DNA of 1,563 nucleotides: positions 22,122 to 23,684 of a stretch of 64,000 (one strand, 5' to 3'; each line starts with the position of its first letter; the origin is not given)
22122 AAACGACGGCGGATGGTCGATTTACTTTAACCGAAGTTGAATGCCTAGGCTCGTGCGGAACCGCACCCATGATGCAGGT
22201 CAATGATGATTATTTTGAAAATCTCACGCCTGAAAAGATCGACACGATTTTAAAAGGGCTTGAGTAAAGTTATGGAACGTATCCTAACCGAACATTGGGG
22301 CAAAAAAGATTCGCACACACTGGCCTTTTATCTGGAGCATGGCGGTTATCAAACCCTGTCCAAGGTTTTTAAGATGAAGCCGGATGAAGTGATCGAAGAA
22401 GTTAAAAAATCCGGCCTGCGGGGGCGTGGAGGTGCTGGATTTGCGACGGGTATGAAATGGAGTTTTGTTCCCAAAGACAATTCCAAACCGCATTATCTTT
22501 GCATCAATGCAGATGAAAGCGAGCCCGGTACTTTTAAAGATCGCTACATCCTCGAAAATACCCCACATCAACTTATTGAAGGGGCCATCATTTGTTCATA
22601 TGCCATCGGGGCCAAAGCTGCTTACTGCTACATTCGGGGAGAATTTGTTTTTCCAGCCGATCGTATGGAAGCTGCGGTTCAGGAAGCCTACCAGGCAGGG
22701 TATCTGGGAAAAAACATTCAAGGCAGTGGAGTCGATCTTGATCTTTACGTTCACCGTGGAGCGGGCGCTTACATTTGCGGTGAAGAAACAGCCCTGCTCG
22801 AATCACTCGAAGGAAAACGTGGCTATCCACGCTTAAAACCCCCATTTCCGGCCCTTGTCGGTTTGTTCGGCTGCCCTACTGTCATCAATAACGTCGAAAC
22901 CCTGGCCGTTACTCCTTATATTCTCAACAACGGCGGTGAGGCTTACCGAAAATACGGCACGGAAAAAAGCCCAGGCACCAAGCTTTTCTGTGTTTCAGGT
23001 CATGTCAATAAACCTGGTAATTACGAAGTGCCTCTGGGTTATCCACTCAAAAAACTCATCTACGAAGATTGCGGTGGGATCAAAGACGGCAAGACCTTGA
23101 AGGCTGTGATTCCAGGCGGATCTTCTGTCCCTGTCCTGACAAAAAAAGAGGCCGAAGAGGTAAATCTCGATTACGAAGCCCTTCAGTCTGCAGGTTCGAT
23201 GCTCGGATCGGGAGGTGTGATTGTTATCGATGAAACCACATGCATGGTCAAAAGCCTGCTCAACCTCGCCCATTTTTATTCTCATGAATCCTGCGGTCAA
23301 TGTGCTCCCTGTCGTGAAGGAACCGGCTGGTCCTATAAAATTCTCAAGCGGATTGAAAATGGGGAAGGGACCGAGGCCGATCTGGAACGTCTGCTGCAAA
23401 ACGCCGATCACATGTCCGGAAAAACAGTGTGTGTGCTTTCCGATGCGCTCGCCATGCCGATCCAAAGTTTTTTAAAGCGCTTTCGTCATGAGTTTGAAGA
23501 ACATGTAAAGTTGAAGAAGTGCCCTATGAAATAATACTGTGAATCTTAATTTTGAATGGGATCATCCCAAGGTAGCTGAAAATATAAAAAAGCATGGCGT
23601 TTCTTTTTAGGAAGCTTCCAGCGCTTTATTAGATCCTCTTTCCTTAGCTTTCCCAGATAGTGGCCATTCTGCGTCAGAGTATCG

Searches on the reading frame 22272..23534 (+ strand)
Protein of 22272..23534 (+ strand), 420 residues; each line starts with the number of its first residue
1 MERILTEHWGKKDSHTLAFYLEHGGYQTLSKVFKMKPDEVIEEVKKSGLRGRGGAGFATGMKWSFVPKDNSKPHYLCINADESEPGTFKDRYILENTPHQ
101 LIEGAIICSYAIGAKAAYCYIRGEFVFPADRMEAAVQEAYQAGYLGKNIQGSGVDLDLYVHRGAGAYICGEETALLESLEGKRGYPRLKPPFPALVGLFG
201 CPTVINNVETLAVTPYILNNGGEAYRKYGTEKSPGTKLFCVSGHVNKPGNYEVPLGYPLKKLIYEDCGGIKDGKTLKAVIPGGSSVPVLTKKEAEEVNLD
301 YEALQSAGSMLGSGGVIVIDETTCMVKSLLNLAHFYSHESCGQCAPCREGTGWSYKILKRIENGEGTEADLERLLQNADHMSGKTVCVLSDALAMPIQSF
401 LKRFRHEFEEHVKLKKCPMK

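Call 20: find_related_loci(query=window:22272-23534:+, collection=genome_contigs, flank=4000)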
Query window:22272-23534:+ (420 aa) in genome_contigs; peptide patterns used: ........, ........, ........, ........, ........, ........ (x = any residue, [..] = any of these).
600 stretches matched a pattern (row limit reached: there are more); 600 encode a relative of the query (tblastn E <= 1e-3); the best 80 are kept; 80 distinct loci.
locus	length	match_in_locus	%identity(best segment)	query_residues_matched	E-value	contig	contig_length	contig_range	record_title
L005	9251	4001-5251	60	3-420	2e-170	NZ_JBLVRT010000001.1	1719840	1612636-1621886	Bdellovibrio bacteriovorus strain YOA24 scaffold_0, whole genome shotgun sequence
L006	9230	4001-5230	60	4-413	4e-170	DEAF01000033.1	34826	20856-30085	MAG TPA_asm: Gemmatimonadales bacterium UBA2989 UBA2989_contig_17879, whole genome shotgun sequence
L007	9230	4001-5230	61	3-413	3e-170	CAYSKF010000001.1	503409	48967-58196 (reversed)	MAG TPA_asm: uncultured Bdellovibrio sp. isolate SRP220891_co1_346 genome assembly, contig: NODE_9_length_503409_cov_17.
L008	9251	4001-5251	60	3-420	3e-170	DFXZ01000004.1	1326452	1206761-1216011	MAG TPA_asm: Bdellovibrio sp. UBA4095 UBA4095_contig_967, whole genome shotgun sequence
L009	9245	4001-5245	59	3-417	1e-169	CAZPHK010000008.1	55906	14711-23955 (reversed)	MAG TPA_asm: uncultured Acidobacteriota bacterium isolate binchicken_co129_133 genome assembly, contig: NODE_1283_length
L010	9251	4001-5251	60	3-420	6e-169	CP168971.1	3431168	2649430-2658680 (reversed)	Bdellovibrio bacteriovorus strain Bd16 chromosome, complete genome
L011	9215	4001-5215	61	4-408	6e-169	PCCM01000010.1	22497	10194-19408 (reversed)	MAG: Gemmatimonadetes bacterium isolate NP105 25097, whole genome shotgun sequence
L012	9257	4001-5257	58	4-420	2e-168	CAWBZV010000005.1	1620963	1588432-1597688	MAG: uncultured Gemmatimonadales bacterium isolate MFD04570.bin.1.3 genome assembly, contig: contig_149927, whole genome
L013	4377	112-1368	58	4-420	7e-172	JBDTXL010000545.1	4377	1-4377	MAG: Gemmatimonadota bacterium isolate cluster4_bin.115 NODE_88398_length_4377_cov_11.967839, whole genome shotgun seque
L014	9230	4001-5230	60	3-412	3e-166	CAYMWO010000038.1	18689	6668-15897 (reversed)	MAG TPA_asm: uncultured Bdellovibrionales bacterium isolate SRP173033_co1_12 genome assembly, contig: NODE_5382_length_1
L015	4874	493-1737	60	2-416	4e-169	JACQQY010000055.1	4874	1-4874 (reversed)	MAG: Candidatus Omnitrophota bacterium isolate NC_groundwater_1345_Ag_S-0.2um_53_61 S_p2_S4_coassembly_k141_2015108, who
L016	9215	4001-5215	59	3-408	3e-165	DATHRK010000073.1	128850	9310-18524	MAG TPA_asm: Longimicrobiales bacterium isolate SMAG_U16023 k141_645245, whole genome shotgun sequence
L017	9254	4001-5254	57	4-419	9e-162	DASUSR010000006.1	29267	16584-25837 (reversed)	MAG TPA_asm: Gemmatimonadales bacterium isolate SMAG_U1741 k141_1555849, whole genome shotgun sequence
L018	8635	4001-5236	58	5-416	1e-161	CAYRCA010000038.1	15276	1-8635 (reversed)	MAG TPA_asm: uncultured Acidobacteriota bacterium isolate SRP217488_co1_71 genome assembly, contig: NODE_2647_length_152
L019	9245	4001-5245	57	4-416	4e-161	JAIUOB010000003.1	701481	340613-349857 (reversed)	MAG: Gemmatimonadetes bacterium isolate GEMMA1 spades-bin.104~NODE_20_length_701481_cov_2.86928, whole genome shotgun se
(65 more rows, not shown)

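Call 22: find_homologous_proteins(query=window:22272-23534:+, max_evalue=1e-100)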
Query window:22272-23534:+ (420 aa): 8000 proteins with E <= 1e-100 among 8000 candidates; the best 120 are listed.
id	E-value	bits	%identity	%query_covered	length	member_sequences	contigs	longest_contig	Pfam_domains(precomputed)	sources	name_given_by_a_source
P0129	7.0e-290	979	100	100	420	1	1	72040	PF10531.16,PF10589.15,PF22461.3,PF01512.23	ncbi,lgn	-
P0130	2.8e-247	838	84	100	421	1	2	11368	PF10531.16,PF10589.15,PF22461.3,PF01512.23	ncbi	-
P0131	1.4e-239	813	82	100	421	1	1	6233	PF10531.16,PF10589.15,PF22461.3,PF01512.23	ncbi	-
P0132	1.4e-239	813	81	100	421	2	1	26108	PF10531.16,PF10589.15,PF22461.3,PF01512.23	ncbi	-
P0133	4.6e-239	811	82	100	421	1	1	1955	PF10531.16,PF10589.15,PF22461.3,PF01512.23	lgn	-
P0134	1.2e-238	810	82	100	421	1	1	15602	PF10531.16,PF10589.15,PF22461.3,PF01512.23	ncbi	-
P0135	2.2e-238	809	81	100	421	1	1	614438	PF10531.16,PF10589.15,PF22461.3,PF01512.23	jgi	-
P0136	4.0e-238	808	82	100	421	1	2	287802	PF10531.16,PF10589.15,PF22461.3,PF01512.23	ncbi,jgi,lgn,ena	-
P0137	1.8e-237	806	81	100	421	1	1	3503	PF10531.16,PF10589.15,PF22461.3,PF01512.23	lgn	-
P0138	3.0e-237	805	81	100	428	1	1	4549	PF10531.16,PF10589.15,PF22461.3,PF01512.23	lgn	-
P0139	4.0e-237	805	82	100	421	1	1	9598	PF10531.16,PF10589.15,PF22461.3,PF01512.23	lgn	-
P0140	4.1e-237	805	82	100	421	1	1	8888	PF10531.16,PF10589.15,PF22461.3,PF01512.23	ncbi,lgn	-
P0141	5.8e-237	804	80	100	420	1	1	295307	PF10531.16,PF10589.15,PF22461.3,PF01512.23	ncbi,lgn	-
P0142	6.5e-237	804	81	100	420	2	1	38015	PF10531.16,PF10589.15,PF22461.3,PF01512.23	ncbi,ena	-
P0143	1.3e-236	803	80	100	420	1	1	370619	PF10531.16,PF10589.15,PF22461.3,PF01512.23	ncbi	ncbi:MAG: NADH-quinone oxidoreductase subunit NuoF [bacterium]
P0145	3.7e-235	798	81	100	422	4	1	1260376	PF10531.16,PF10589.15,PF22461.3,PF01512.23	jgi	-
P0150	1.3e-231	787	79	100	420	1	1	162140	PF10531.16,PF10589.15,PF22461.3,PF01512.23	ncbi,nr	ncbi:MAG: NADH-quinone oxidoreductase subunit NuoF [Deltaproteobacteria bacterium]|nr:NADH-quinone o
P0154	2.6e-220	749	77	98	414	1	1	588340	PF10531.16,PF10589.15,PF22461.3,PF01512.23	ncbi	ncbi:MAG: NADH-quinone oxidoreductase subunit NuoF [bacterium]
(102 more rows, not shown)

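Call 23: find_encoding_contigs(protein=P0130, flank=4000, max_places=3)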
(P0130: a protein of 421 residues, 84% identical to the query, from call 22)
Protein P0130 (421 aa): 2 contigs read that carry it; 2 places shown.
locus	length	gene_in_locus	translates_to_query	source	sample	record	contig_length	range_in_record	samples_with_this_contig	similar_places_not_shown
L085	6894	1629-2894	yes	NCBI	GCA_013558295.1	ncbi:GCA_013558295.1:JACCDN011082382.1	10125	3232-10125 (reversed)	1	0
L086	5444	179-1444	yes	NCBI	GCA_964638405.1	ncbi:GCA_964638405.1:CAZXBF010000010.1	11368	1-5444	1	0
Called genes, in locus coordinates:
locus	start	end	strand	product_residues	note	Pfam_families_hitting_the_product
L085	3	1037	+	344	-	?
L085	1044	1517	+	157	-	PF01257:2Fe-2S_thioredx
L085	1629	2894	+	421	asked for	PF01512:Complex1_51K, PF22461:SLBB_2, PF10531:SLBB, PF10589:NADH_4Fe-4S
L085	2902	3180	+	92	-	PF04365:BrnT_toxin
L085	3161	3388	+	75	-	-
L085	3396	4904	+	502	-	PF00111:Fer2, PF13510:Fer2_4, PF10588:NADH-G_4Fe-4S_3, PF22117:Fer4_Nqo3, PF04879:Molybdop_Fe4S4, PF22151:Fer4_NDSU1, PF00384:Molybdopterin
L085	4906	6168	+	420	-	PF00146:NADHdh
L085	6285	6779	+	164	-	PF00499:Oxidored_q3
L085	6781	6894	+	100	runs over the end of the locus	PF00420:Oxidored_q2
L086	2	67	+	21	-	?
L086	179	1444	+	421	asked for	PF01512:Complex1_51K, PF22461:SLBB_2, PF10531:SLBB, PF10589:NADH_4Fe-4S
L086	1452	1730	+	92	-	PF04365:BrnT_toxin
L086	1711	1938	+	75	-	-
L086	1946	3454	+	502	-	PF00111:Fer2, PF13510:Fer2_4, PF10588:NADH-G_4Fe-4S_3, PF22117:Fer4_Nqo3, PF04879:Molybdop_Fe4S4, PF22151:Fer4_NDSU1, PF00384:Molybdopterin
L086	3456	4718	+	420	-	PF00146:NADHdh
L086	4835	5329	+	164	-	PF00499:Oxidored_q3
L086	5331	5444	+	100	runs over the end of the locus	PF00420:Oxidored_q2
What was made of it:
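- The sister lineage shows that an intact module at this site is viable (call 23).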

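Call 24: find_encoding_contigs(protein=P0136, flank=4000, max_places=2)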
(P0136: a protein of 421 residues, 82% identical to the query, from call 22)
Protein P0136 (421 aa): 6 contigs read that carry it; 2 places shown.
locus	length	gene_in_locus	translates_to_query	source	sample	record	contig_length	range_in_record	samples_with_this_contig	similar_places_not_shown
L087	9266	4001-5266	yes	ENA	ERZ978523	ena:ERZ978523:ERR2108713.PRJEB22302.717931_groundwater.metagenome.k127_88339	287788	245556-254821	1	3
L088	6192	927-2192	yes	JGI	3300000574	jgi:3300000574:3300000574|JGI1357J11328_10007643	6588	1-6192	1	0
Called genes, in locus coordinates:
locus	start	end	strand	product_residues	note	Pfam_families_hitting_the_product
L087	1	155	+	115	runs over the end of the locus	PF07238:PilZ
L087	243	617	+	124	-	PF00507:Oxidored_q4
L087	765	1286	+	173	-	PF01058:Oxidored_q6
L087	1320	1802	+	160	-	PF00329:Complex1_30kDa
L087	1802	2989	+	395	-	PF00346:Complex1_49kDa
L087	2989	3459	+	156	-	PF01257:2Fe-2S_thioredx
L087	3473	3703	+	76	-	PF09720:Unstab_antitox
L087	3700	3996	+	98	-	PF05016:ParE_toxin (weak)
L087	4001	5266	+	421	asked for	PF01512:Complex1_51K, PF22461:SLBB_2, PF10531:SLBB, PF10589:NADH_4Fe-4S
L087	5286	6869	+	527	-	PF00111:Fer2, PF13510:Fer2_4, PF10588:NADH-G_4Fe-4S_3, PF22117:Fer4_Nqo3, PF04879:Molybdop_Fe4S4 (weak), PF22151:Fer4_NDSU1 (weak), PF00384:Molybdopterin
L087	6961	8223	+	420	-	PF00146:NADHdh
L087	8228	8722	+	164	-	PF00499:Oxidored_q3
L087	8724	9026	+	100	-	PF00420:Oxidored_q2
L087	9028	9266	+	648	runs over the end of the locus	PF00662:Proton_antipo_N, PF06455:NADH5_C (faint), PF00361:Proton_antipo_M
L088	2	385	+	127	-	PF01257:2Fe-2S_thioredx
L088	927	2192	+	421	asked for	PF01512:Complex1_51K, PF22461:SLBB_2, PF10531:SLBB, PF10589:NADH_4Fe-4S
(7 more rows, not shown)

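Call 25: find_encoding_contigs(protein=P0141, flank=4000, max_places=2)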
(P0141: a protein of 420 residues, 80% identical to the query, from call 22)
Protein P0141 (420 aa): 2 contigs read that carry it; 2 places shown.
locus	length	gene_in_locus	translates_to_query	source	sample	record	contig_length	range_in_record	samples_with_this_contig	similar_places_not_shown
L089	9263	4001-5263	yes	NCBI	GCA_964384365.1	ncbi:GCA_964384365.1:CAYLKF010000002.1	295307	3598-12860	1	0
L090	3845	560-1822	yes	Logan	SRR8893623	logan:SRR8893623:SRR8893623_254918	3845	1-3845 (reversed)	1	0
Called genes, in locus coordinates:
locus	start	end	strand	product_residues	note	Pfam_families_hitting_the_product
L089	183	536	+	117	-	PF07238:PilZ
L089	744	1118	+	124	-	PF00507:Oxidored_q4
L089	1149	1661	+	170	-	PF01058:Oxidored_q6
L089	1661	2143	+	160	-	PF00329:Complex1_30kDa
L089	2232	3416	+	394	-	PF00346:Complex1_49kDa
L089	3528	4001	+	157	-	PF01257:2Fe-2S_thioredx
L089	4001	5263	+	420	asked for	PF01512:Complex1_51K, PF22461:SLBB_2, PF10531:SLBB, PF10589:NADH_4Fe-4S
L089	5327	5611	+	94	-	PF01541:GIY-YIG, PF10544:T5orf172 (weak)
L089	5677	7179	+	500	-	PF00111:Fer2, PF13510:Fer2_4, PF10588:NADH-G_4Fe-4S_3, PF22117:Fer4_Nqo3, PF04879:Molybdop_Fe4S4 (weak), PF22151:Fer4_NDSU1, PF00384:Molybdopterin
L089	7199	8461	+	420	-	PF00146:NADHdh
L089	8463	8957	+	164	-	PF00499:Oxidored_q3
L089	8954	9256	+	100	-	PF00420:Oxidored_q2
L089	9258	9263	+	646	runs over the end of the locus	PF00662:Proton_antipo_N, PF00361:Proton_antipo_M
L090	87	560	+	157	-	PF01257:2Fe-2S_thioredx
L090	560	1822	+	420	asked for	PF01512:Complex1_51K, PF22461:SLBB_2, PF10531:SLBB, PF10589:NADH_4Fe-4S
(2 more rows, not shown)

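Call 28: find_encoding_contigs(protein=P0132, flank=4000, max_places=2)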
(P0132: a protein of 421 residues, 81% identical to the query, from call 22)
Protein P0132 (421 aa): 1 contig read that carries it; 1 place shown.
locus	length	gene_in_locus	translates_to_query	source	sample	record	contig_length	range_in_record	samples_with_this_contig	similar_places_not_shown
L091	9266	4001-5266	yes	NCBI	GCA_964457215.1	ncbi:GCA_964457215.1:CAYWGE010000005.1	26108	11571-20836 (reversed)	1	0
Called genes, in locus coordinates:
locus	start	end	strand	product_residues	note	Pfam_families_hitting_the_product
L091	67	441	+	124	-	PF00507:Oxidored_q4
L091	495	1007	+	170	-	PF01058:Oxidored_q6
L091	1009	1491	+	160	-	PF00329:Complex1_30kDa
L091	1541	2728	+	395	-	PF00346:Complex1_49kDa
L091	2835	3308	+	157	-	PF01257:2Fe-2S_thioredx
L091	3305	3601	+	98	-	-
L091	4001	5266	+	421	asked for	PF01512:Complex1_51K, PF22461:SLBB_2, PF10531:SLBB, PF10589:NADH_4Fe-4S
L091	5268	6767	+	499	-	PF00111:Fer2, PF13510:Fer2_4, PF10588:NADH-G_4Fe-4S_3, PF22117:Fer4_Nqo3, PF04879:Molybdop_Fe4S4 (faint), PF22151:Fer4_NDSU1 (weak), PF00384:Molybdopterin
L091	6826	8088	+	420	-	PF00146:NADHdh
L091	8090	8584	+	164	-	PF00499:Oxidored_q3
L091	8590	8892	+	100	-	PF00420:Oxidored_q2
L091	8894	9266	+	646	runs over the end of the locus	PF00662:Proton_antipo_N, PF00361:Proton_antipo_M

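Call 29: find_encoding_contigs(protein=P0134, flank=4000, max_places=2)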
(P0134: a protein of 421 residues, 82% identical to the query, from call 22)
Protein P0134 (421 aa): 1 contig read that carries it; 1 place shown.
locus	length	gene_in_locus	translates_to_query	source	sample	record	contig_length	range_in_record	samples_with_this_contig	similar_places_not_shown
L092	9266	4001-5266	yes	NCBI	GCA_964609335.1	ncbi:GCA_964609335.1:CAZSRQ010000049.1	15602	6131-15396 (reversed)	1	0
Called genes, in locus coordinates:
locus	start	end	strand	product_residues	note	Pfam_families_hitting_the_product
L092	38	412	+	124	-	PF00507:Oxidored_q4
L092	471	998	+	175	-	PF01058:Oxidored_q6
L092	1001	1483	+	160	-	PF00329:Complex1_30kDa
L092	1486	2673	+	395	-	PF00346:Complex1_49kDa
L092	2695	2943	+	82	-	-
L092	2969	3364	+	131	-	-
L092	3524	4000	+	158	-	PF01257:2Fe-2S_thioredx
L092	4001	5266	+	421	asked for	PF01512:Complex1_51K, PF22461:SLBB_2, PF10531:SLBB, PF10589:NADH_4Fe-4S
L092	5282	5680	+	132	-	-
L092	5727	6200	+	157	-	-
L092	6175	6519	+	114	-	-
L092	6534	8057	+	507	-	PF00111:Fer2, PF13510:Fer2_4, PF10588:NADH-G_4Fe-4S_3, PF22117:Fer4_Nqo3, PF04879:Molybdop_Fe4S4 (weak), PF22151:Fer4_NDSU1 (weak), PF00384:Molybdopterin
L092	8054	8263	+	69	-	-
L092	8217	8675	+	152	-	-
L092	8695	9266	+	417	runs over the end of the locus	PF00146:NADHdh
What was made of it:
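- The clade shows many different inserts at nuo junctions, including a GIY-YIG gene and three unrelated ORFs at the same nuoF|nuoG site (calls 25, 29).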

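Call 30: find_encoding_contigs(protein=P0143, flank=4000, max_places=2)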
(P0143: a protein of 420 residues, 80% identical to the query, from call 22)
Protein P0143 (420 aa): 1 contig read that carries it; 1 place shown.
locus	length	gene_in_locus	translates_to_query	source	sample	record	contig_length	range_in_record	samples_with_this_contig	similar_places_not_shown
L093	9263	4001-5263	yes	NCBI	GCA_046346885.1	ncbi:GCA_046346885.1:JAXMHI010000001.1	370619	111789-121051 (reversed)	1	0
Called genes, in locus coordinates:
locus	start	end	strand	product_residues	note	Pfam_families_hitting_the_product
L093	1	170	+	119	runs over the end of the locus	PF07238:PilZ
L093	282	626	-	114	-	-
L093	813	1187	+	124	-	PF00507:Oxidored_q4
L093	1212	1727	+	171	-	PF01058:Oxidored_q6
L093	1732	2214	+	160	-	PF00329:Complex1_30kDa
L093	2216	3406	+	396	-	PF00346:Complex1_49kDa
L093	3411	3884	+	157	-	PF01257:2Fe-2S_thioredx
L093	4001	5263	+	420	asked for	PF01512:Complex1_51K, PF22461:SLBB_2, PF10531:SLBB, PF10589:NADH_4Fe-4S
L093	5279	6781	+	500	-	PF00111:Fer2, PF13510:Fer2_4, PF10588:NADH-G_4Fe-4S_3, PF22117:Fer4_Nqo3, PF04879:Molybdop_Fe4S4 (weak), PF22151:Fer4_NDSU1 (weak), PF00384:Molybdopterin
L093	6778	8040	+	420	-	PF00146:NADHdh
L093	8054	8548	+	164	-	PF00499:Oxidored_q3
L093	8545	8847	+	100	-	PF00420:Oxidored_q2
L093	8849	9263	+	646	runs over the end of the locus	PF00662:Proton_antipo_N, PF00361:Proton_antipo_M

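Call 31: find_encoding_contigs(protein=P0145, flank=4000, max_places=2)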
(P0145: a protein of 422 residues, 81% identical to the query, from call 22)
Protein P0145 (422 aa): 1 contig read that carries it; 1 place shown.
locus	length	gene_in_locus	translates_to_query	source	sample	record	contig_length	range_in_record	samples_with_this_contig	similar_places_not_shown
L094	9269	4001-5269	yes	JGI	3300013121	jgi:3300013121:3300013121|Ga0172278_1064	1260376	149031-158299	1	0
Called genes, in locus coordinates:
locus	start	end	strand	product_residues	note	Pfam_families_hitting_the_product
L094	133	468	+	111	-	PF07238:PilZ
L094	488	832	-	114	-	-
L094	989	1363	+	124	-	PF00507:Oxidored_q4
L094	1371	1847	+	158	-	PF01058:Oxidored_q6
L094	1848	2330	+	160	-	PF00329:Complex1_30kDa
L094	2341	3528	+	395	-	PF00346:Complex1_49kDa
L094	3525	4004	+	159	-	PF01257:2Fe-2S_thioredx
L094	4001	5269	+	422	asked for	PF01512:Complex1_51K, PF22461:SLBB_2, PF10531:SLBB, PF10589:NADH_4Fe-4S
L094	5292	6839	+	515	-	PF13510:Fer2_4, PF00111:Fer2, PF10588:NADH-G_4Fe-4S_3, PF22117:Fer4_Nqo3, PF04879:Molybdop_Fe4S4 (weak), PF22151:Fer4_NDSU1 (weak), PF00384:Molybdopterin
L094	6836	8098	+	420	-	PF00146:NADHdh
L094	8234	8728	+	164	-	PF00499:Oxidored_q3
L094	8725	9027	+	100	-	PF00420:Oxidored_q2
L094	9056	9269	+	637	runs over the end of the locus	PF00662:Proton_antipo_N, PF00361:Proton_antipo_M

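Call 32: search_protein_families(library=pfam, proteins=[L092:2695-2943:+, L092:2969-3364:+, L092:5282-5680:+, L092:5727-6200:+, L092:6175-6519:+, L092:8054-8263:+, L092:8217-8675:+, L091:3305-3601:+], max_evalue=0.01)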
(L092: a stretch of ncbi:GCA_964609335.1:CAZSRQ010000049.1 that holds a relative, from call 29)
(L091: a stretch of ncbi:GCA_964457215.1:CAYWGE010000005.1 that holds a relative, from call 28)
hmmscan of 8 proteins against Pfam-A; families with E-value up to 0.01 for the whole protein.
L092:2695-2943:+ (82 aa): 0 families

L092:2969-3364:+ (131 aa): 0 families

L092:5282-5680:+ (132 aa): 0 families

L092:5727-6200:+ (157 aa): 0 families

L092:6175-6519:+ (114 aa): 0 families

L092:8054-8263:+ (69 aa): 0 families

L092:8217-8675:+ (152 aa): 2 families
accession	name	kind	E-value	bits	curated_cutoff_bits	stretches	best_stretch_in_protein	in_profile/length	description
PF19502.5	DUF6036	-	8.5e-05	22.9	23.6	1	3-137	6-116/164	Nucleotidyltransferase of unknown function (DUF6036)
PF14907.12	NTP_transf_5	-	0.007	16.4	31.2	1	5-89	62-143/249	Uncharacterised nucleotidyltransferase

L091:3305-3601:+ (98 aa): 0 families

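Call 51: find_related_loci(query=window:22272-23534:+, collection=metagenome_contigs, flank=5000)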
Query window:22272-23534:+ (420 aa) in metagenome_contigs; peptide patterns used: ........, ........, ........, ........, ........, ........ (x = any residue, [..] = any of these).
600 stretches matched a pattern (row limit reached: there are more); 599 encode a relative of the query (tblastn E <= 1e-3); the best 80 are kept; 80 distinct loci.
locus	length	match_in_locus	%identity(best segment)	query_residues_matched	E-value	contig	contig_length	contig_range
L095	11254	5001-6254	62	1-417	1e-180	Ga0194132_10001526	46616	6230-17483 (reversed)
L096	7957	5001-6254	63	1-417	7e-177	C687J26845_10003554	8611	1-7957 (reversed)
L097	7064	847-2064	61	3-408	4e-175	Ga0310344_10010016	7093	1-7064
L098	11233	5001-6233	60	3-413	3e-173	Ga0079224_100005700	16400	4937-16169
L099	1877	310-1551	59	3-417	0e+0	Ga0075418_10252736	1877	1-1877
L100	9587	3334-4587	59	2-419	5e-170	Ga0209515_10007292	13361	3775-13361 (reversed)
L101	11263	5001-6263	57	1-420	3e-168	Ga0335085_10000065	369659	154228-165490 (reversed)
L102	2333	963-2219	61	1-417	7e-179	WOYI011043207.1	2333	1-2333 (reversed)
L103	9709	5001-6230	58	4-413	8e-165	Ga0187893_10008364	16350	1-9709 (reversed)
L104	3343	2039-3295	59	2-420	2e-172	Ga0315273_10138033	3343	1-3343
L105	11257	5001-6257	56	1-418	3e-162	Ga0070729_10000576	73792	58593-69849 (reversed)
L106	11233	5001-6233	59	4-412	1e-161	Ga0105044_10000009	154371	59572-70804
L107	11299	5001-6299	55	1-412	1e-160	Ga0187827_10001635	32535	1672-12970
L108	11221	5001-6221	60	13-417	2e-160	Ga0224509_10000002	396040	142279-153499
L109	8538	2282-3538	57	1-417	3e-160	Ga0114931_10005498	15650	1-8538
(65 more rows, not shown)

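Call 54: find_encoding_contigs(protein=P0150, flank=5000, max_places=1)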
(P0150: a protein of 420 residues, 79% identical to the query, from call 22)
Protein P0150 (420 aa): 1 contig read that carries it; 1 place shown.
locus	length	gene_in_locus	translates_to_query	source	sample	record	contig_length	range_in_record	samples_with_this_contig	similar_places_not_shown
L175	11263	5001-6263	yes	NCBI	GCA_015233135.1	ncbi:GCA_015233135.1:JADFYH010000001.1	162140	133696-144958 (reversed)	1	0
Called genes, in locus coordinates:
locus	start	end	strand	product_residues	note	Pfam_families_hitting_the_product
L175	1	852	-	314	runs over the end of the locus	PF13623:SurA_N_2, PF13624:SurA_N_3, PF00639:Rotamase, PF13145:Rotamase_2, PF13616:Rotamase_3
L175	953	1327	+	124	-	PF00507:Oxidored_q4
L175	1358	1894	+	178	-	PF01058:Oxidored_q6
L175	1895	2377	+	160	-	PF00329:Complex1_30kDa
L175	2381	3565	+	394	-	PF00346:Complex1_49kDa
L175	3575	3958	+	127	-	-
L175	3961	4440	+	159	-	PF01257:2Fe-2S_thioredx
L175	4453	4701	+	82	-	PF09720:Unstab_antitox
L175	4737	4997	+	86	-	PF05016:ParE_toxin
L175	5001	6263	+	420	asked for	PF01512:Complex1_51K, PF22461:SLBB_2, PF10531:SLBB, PF10589:NADH_4Fe-4S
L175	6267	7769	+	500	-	PF00111:Fer2 (weak), PF13510:Fer2_4, PF10588:NADH-G_4Fe-4S_3, PF22117:Fer4_Nqo3, PF04879:Molybdop_Fe4S4, PF22151:Fer4_NDSU1, PF00384:Molybdopterin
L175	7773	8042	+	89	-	PF13711:DUF4160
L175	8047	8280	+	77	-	PF10387:DUF2442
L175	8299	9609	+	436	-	PF00146:NADHdh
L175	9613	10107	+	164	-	PF00499:Oxidored_q3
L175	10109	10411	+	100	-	PF00420:Oxidored_q2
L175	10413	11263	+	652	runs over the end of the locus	PF00662:Proton_antipo_N, PF00361:Proton_antipo_M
